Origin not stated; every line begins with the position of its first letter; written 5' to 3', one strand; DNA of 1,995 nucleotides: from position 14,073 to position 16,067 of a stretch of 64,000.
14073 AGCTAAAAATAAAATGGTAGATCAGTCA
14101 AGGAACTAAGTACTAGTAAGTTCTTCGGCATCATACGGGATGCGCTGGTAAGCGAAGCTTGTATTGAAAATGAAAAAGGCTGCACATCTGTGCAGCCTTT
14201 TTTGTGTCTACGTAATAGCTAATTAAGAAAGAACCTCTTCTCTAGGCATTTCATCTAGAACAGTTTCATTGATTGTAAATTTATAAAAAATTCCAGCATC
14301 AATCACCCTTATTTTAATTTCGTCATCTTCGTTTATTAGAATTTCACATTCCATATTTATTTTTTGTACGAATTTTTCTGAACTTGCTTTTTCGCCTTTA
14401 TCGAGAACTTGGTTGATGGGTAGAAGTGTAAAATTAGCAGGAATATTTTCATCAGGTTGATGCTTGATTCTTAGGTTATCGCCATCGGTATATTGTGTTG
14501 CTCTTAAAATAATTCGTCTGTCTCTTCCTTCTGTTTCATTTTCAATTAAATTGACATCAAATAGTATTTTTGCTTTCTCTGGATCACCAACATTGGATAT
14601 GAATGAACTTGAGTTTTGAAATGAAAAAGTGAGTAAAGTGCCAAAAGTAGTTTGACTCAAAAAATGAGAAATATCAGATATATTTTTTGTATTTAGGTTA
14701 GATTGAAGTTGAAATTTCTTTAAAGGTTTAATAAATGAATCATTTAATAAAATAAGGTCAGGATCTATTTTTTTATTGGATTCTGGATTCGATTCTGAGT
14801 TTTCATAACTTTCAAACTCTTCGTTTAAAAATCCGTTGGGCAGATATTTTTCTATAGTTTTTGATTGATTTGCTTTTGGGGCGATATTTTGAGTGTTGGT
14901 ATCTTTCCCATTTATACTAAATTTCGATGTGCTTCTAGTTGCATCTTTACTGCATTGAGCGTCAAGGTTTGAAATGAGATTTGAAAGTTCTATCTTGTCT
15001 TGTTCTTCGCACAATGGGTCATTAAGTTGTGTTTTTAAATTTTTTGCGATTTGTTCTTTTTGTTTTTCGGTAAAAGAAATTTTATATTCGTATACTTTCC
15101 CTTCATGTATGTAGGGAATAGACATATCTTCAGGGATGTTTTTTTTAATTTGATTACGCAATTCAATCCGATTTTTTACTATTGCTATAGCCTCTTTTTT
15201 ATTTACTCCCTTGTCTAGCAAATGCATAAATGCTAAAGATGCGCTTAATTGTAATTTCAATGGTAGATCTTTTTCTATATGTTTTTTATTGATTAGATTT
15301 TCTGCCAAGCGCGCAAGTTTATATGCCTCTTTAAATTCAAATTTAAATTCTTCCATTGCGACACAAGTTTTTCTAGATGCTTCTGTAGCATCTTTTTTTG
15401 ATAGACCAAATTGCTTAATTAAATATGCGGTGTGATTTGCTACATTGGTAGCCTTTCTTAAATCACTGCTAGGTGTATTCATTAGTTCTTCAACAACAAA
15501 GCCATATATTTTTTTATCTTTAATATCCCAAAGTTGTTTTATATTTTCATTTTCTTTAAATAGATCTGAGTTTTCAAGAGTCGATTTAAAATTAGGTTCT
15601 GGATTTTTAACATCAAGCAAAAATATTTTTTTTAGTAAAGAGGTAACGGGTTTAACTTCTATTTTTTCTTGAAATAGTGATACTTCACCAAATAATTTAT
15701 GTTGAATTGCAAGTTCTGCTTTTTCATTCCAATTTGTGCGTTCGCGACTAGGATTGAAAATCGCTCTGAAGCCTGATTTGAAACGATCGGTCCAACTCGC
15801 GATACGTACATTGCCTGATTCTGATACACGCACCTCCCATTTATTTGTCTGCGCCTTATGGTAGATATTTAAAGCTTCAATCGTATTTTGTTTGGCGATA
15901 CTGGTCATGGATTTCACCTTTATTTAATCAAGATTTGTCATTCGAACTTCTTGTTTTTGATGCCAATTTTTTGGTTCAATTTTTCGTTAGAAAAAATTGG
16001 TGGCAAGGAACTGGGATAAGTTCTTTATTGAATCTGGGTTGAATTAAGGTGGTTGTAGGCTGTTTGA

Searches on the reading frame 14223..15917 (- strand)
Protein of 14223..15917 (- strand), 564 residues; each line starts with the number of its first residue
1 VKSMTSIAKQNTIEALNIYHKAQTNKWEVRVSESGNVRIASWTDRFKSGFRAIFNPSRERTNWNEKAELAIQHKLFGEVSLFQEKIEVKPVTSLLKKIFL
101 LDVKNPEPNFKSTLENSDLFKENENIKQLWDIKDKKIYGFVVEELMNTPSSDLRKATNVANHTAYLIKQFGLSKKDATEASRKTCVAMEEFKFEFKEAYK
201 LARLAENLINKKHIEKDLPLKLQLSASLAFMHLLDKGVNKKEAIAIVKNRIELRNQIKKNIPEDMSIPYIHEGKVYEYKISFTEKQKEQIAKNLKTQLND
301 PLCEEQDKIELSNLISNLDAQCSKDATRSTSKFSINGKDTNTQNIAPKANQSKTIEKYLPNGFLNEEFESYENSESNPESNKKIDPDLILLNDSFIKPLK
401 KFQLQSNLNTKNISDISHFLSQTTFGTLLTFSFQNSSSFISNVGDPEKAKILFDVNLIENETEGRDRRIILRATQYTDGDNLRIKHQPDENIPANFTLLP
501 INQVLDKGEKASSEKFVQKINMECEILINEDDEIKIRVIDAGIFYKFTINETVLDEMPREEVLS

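Call 9: search_protein_families(library=pfam, proteins=[window:14223-15917:-], max_evalue=0.01)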
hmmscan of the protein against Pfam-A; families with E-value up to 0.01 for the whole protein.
window:14223-15917:- (564 aa): 0 families

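Call 10: search_protein_families(library=padloc, proteins=[window:14223-15917:-], max_evalue=1)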
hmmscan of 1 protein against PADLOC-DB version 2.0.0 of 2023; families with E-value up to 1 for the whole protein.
window:14223-15917:- (564 aa): 0 families

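Call 12: find_homologous_proteins(query=window:14226-15908:-, max_evalue=0.001)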
Query window:14226-15908:- (561 aa): 54 proteins with E <= 0.001 among 8000 candidates.
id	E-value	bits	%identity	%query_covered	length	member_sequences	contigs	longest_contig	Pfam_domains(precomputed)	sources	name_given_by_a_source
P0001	0.0e+0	1221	100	100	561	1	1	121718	-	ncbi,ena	-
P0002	0.0e+0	1219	100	100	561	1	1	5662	-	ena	-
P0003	0.0e+0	1190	98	100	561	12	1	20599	-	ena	-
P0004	0.0e+0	1186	98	100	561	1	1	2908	-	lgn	-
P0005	0.0e+0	1185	97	100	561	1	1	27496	-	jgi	jgi:hypothetical protein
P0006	0.0e+0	1184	97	100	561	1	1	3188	-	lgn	-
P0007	0.0e+0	1183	97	100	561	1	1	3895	-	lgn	-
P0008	0.0e+0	1181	97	100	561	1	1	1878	-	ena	-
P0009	0.0e+0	1180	97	100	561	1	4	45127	-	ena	-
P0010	0.0e+0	1179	97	100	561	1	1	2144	-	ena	-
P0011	0.0e+0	1178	96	100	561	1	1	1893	-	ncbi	-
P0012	0.0e+0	1175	96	100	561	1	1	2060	-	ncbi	-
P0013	0.0e+0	1174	96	100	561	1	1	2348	-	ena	-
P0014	0.0e+0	1173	96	100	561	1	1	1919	-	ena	-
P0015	0.0e+0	1173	96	100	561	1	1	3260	-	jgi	jgi:hypothetical protein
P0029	2.6e-201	688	61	100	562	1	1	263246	-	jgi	-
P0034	2.7e-169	583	55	100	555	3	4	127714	-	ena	-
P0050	1.9e-53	201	40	49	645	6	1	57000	-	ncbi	-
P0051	6.6e-48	182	35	60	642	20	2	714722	-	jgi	jgi:hypothetical protein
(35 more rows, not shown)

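Call 13: find_encoding_contigs(protein=P0001, flank=4000, max_places=4)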
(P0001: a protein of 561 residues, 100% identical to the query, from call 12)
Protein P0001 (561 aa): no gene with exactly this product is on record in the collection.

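Call 14: find_encoding_contigs(protein=P0009, flank=4000, max_places=4)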
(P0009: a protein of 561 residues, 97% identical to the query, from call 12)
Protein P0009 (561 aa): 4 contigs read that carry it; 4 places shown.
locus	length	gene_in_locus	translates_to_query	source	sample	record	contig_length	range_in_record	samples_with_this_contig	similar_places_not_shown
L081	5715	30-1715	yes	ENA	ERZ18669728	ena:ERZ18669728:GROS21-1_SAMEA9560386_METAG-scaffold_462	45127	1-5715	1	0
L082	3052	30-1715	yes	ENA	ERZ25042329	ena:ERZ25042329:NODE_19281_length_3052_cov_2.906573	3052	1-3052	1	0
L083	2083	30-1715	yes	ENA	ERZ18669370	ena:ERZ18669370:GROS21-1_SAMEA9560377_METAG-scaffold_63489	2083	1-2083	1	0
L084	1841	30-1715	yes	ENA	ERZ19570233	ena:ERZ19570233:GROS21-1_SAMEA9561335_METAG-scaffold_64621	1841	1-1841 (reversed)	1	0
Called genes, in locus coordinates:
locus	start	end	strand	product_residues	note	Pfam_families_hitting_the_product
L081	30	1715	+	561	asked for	-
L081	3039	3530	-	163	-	PF01842:ACT, PF22629:ACT_AHAS_ss, PF13710:ACT_5, PF10369:ALS_ss_C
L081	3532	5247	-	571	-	PF02776:TPP_enzyme_N, PF00205:TPP_enzyme_M, PF02775:TPP_enzyme_C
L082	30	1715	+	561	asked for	-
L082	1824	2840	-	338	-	PF00670:AdoHcyase_NAD (weak), PF02826:2-Hacid_dh_C, PF03446:NAD_binding_2 (weak), PF03807:F420_oxidored, PF07991:KARI_N, PF01450:KARI_C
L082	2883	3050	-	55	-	?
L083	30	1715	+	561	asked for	-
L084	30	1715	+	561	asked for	-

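Call 15: find_encoding_contigs(protein=P0029, flank=4000, max_places=4)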
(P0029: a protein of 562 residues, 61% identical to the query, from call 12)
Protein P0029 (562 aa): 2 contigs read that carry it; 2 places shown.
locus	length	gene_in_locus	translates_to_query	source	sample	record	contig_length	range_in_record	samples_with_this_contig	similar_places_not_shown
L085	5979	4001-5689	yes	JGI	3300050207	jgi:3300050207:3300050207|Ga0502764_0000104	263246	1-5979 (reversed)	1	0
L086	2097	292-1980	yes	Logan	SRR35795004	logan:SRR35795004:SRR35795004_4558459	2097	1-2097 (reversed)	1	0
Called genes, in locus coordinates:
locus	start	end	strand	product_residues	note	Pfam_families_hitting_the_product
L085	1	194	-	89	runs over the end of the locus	PF00312:Ribosomal_S15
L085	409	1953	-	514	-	PF00682:HMGL-like, PF22617:HCS_D2, PF08502:LeuA_dimer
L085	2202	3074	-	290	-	PF01066:CDP-OH_P_transf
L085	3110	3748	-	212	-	PF02666:PS_Dcarbxylase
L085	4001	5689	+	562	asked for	-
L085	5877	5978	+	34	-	?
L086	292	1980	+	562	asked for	-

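Call 23: find_encoding_contigs(protein=P0034, flank=5000, max_places=4)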
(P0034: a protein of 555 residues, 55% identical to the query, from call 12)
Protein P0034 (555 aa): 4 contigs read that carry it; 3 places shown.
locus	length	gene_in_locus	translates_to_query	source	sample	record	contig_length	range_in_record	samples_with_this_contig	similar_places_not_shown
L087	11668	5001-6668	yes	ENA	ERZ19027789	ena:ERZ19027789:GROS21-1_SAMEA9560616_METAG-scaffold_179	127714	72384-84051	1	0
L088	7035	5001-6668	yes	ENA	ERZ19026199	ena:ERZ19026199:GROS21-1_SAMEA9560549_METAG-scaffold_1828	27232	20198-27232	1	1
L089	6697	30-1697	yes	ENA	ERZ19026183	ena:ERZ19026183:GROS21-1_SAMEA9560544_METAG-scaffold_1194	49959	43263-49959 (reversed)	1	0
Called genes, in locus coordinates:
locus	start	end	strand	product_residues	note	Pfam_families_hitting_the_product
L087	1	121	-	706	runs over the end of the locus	PF01138:RNase_PH, PF03725:RNase_PH_C, PF03726:PNPase, PF01138:RNase_PH, PF00013:KH_1, PF00575:S1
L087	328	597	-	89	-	PF00312:Ribosomal_S15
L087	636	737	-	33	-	-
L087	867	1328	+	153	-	PF00011:HSP20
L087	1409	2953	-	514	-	PF00682:HMGL-like, PF22617:HCS_D2, PF08502:LeuA_dimer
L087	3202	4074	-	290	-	PF01066:CDP-OH_P_transf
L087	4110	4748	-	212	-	PF02666:PS_Dcarbxylase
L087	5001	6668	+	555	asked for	-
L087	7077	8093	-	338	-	PF00670:AdoHcyase_NAD (weak), PF02826:2-Hacid_dh_C, PF03446:NAD_binding_2 (weak), PF03807:F420_oxidored, PF07991:KARI_N, PF01450:KARI_C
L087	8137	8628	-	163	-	PF01842:ACT, PF22629:ACT_AHAS_ss, PF13710:ACT_5, PF10369:ALS_ss_C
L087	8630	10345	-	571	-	PF02776:TPP_enzyme_N, PF00205:TPP_enzyme_M, PF02775:TPP_enzyme_C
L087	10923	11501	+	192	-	-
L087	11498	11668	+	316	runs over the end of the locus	PF07819:PGAP1, PF12146:Hydrolase_4 (weak), PF00561:Abhydrolase_1, PF02089:Palm_thioest, PF12697:Abhydrolase_6, PF06028:DUF915, PF02450:LCAT (faint)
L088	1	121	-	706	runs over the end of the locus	PF01138:RNase_PH, PF03725:RNase_PH_C, PF03726:PNPase, PF01138:RNase_PH, PF00013:KH_1, PF00575:S1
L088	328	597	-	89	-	PF00312:Ribosomal_S15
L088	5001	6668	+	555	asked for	-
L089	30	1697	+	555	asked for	-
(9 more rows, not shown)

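Call 24: find_encoding_contigs(protein=P0051, flank=6000, max_places=3)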
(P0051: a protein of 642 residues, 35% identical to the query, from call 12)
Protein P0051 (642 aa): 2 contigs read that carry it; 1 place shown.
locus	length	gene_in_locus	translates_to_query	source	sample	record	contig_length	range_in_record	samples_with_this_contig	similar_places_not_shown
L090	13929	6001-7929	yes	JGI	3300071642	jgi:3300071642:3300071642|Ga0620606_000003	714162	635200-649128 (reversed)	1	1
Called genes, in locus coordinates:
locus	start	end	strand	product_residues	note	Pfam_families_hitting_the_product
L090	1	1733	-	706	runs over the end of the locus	PF01138:RNase_PH, PF03725:RNase_PH_C, PF03726:PNPase, PF01138:RNase_PH, PF00013:KH_1, PF00575:S1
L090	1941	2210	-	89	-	PF00312:Ribosomal_S15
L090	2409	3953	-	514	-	PF00682:HMGL-like, PF22617:HCS_D2, PF08502:LeuA_dimer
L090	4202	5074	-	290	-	PF01066:CDP-OH_P_transf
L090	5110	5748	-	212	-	PF02666:PS_Dcarbxylase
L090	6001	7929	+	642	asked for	-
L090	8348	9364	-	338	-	PF00670:AdoHcyase_NAD (weak), PF02826:2-Hacid_dh_C, PF03446:NAD_binding_2 (weak), PF03807:F420_oxidored, PF07991:KARI_N, PF01450:KARI_C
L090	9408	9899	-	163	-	PF01842:ACT, PF22629:ACT_AHAS_ss, PF13710:ACT_5, PF10369:ALS_ss_C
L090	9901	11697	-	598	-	PF02776:TPP_enzyme_N, PF00205:TPP_enzyme_M, PF02775:TPP_enzyme_C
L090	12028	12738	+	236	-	PF06271:RDD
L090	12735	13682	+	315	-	PF07819:PGAP1, PF12146:Hydrolase_4, PF00561:Abhydrolase_1, PF02089:Palm_thioest, PF12697:Abhydrolase_6, PF02450:LCAT (weak), PF06028:DUF915 (weak)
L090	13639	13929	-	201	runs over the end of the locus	PF00440:TetR_N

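Call 25: find_encoding_contigs(protein=P0050, flank=6000, max_places=3)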
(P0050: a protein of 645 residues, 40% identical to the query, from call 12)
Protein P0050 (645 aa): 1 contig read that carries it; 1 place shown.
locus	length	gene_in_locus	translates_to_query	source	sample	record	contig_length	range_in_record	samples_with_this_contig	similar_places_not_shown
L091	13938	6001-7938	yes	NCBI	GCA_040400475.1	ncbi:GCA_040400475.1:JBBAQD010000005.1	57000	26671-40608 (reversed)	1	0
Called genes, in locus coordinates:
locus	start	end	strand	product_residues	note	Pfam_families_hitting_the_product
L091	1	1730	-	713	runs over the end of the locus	PF01138:RNase_PH, PF03725:RNase_PH_C, PF03726:PNPase, PF01138:RNase_PH, PF00013:KH_1, PF00575:S1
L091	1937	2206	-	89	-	PF00312:Ribosomal_S15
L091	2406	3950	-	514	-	PF00682:HMGL-like, PF22617:HCS_D2, PF08502:LeuA_dimer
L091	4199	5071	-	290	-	PF01066:CDP-OH_P_transf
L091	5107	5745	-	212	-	PF02666:PS_Dcarbxylase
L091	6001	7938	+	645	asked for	-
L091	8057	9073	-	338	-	PF00670:AdoHcyase_NAD (weak), PF02826:2-Hacid_dh_C, PF03446:NAD_binding_2 (weak), PF03807:F420_oxidored, PF07991:KARI_N, PF01450:KARI_C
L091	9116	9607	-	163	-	PF01842:ACT, PF22629:ACT_AHAS_ss, PF13710:ACT_5, PF10369:ALS_ss_C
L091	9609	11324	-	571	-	PF02776:TPP_enzyme_N, PF00205:TPP_enzyme_M, PF02775:TPP_enzyme_C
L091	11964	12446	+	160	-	PF06271:RDD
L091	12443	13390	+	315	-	PF12146:Hydrolase_4 (weak), PF00561:Abhydrolase_1, PF02089:Palm_thioest, PF12697:Abhydrolase_6, PF02450:LCAT (weak), PF06028:DUF915, PF07819:PGAP1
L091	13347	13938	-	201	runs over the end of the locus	PF00440:TetR_N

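Call 48: search_protein_families(library=ncbifam, proteins=[P0001, P0050, P0034], max_evalue=1)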
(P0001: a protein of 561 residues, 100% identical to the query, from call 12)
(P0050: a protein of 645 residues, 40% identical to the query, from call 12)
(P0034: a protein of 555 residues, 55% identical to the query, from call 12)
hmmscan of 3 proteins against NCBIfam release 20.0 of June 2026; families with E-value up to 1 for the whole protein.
P0001 (561 aa): 0 families

P0050 (645 aa): 0 families

P0034 (555 aa): 1 family
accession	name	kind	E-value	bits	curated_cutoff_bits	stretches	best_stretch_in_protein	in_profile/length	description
NF010497.0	PRK13916.1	equivalog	0.0096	15.9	140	1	394-436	7-49/109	plasmid segregation protein ParR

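Call 57: predict_structure(alignment_id=A2)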
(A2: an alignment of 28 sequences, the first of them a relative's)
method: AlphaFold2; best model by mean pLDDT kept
length: 561 residues; sequences in the alignment: 28
mean_pLDDT: 67.0   pTM: 0.64
mean pLDDT of the five models: 67.0, 64.0, 62.2, 61.2, 59.7
residues with pLDDT >= 90: 119; 70-90: 162; 50-70: 115; < 50: 165
segments of 3 or more residues with pLDDT < 50: 1-60, 86-111, 298-309, 339-351, 364-411, 458-461
pLDDT, mean of each block of 10 residues (from residue 1): 34 39 31 31 36 38 53 64 52 43 42 55 71 77 75 88 89 89 91 93 93 92 96 95 95 87 89 90 85 56 44 56 57 57 38 58 47 34 39 42 38 59 74 77 77 57 67 89 75 88 86 90 68 84 93 91 81
secondary structure, 60 per line:
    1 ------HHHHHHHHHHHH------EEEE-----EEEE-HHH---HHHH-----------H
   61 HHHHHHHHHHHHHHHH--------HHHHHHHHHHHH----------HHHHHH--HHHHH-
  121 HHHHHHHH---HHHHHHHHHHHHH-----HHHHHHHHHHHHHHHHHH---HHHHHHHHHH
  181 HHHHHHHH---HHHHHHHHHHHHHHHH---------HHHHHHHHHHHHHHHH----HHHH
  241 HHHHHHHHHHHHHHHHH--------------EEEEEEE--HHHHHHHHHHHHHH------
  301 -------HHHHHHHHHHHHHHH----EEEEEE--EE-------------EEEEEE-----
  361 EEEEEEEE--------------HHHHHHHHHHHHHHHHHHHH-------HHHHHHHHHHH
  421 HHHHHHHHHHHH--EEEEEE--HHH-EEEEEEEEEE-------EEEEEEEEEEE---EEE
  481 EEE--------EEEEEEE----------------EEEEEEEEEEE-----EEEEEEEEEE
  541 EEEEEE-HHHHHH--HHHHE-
elements in order: H7-18 E25-28 E34-37 H45-48 H60-76 H85-96 H107-112 H115-119 H121-128 H132-144 H150-167 H171-188 H192-207 H217-232 H237-257 E272-278 H281-294 H308-322 E327-332 E350-355 E361-368 H383-402 H410-432 E435-440 E447-456 E464-474 E478-483 E492-498 E515-525 E531-546 H548-553 H556-559

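Call 59: fold_search(model_id=the predicted structure, library=pdb)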
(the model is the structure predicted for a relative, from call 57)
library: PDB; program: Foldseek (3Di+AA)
matches with E <= 10: 408; with E <= 0.001: 0
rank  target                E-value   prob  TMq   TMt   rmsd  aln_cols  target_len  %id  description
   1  8bux                  4.2e-03  0.66  0.16  0.25  16.2       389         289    8  Rab-binding domain of human MiniBAR (released 2023-12-13)
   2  5tod_D                7.0e-02  0.20  0.10  0.24  12.1       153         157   10  Transmembrane protein 24 SMP domain (released 2017-03-01)
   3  3d36_B                9.1e-02  0.08  0.09  0.15  18.1       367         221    7  How to Switch Off a Histidine Kinase: Crystal Structure of Geobacillus stearothermophilus KinB with the Inhibitor Sda (released 2009-01-13)
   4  1cby                  1.0e-01  0.12  0.06  0.13  15.9       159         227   12  DELTA-ENDOTOXIN (released 1996-10-14)
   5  1tza_A                1.5e-01  0.15  0.06  0.21  20.5       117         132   12  X-ray structure of Northeast Structural Genomics Consortium target SoR45 (released 2004-07-27)
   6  5i7k_A                1.6e-01  0.11  0.09  0.19  16.9       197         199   14  Crystal Structure of Human SPLUNC1 Dolphin Mutant D1 (G58A, S61A, G62E, G63D, G66D, I67T) (released 2016-05-18)
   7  3d36_A                1.9e-01  0.06  0.09  0.15  18.6       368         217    8  How to Switch Off a Histidine Kinase: Crystal Structure of Geobacillus stearothermophilus KinB with the Inhibitor Sda (released 2009-01-13)
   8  9g77_B                2.0e-01  0.07  0.08  0.11  20.6       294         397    9  Mouse mitochondrial DNA polymerase gamma ternary complex in error-editing conformer (composite) (released 2025-06-04)
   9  6iez                  2.1e-01  0.03  0.05  0.10  21.7       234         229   12  Crystal structure of CERT START domain in complex with compound B16 (released 2019-02-27)
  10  6i7s_H                2.2e-01  0.07  0.12  0.09  22.9       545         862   12  Microsomal triglyceride transfer protein (released 2019-08-21)
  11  1tza_B                2.6e-01  0.12  0.06  0.21  20.4       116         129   11  X-ray structure of Northeast Structural Genomics Consortium target SoR45 (released 2004-07-27)
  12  4jas_A                2.8e-01  0.09  0.11  0.21  21.6       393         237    9  Structural basis of a rationally rewired protein-protein interface (HK853mutant A268V, A271G, T275M, V294T and D297E a (released 2013-09-04)
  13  8d33_C                3.1e-01  0.02  0.07  0.09  20.6       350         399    9  Human mitochondrial DNA polymerase gamma ternary complex with GC basepair (released 2023-05-24)
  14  6azr_A                3.4e-01  0.08  0.11  0.21  21.0       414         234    9  Crystal structure of the T264A HK853cp-BeF3-RR468 complex (released 2017-12-27)
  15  2c2a                  3.6e-01  0.08  0.10  0.19  22.7       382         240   10  Structure of the entire cytoplasmic portion of a sensor histidine kinase protein (released 2005-11-21)
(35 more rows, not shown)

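Call 71: search_solved_structures(query=A2, max_evalue=1)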
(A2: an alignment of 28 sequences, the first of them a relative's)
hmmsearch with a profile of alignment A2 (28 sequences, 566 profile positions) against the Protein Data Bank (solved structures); distinct sequences matched with E-value up to 1: 1.
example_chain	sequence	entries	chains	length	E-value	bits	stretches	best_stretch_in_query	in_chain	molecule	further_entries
2eqx_A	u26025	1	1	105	0.19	13.9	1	230-300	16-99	Kelch repeat and BTB domain-containing protein 4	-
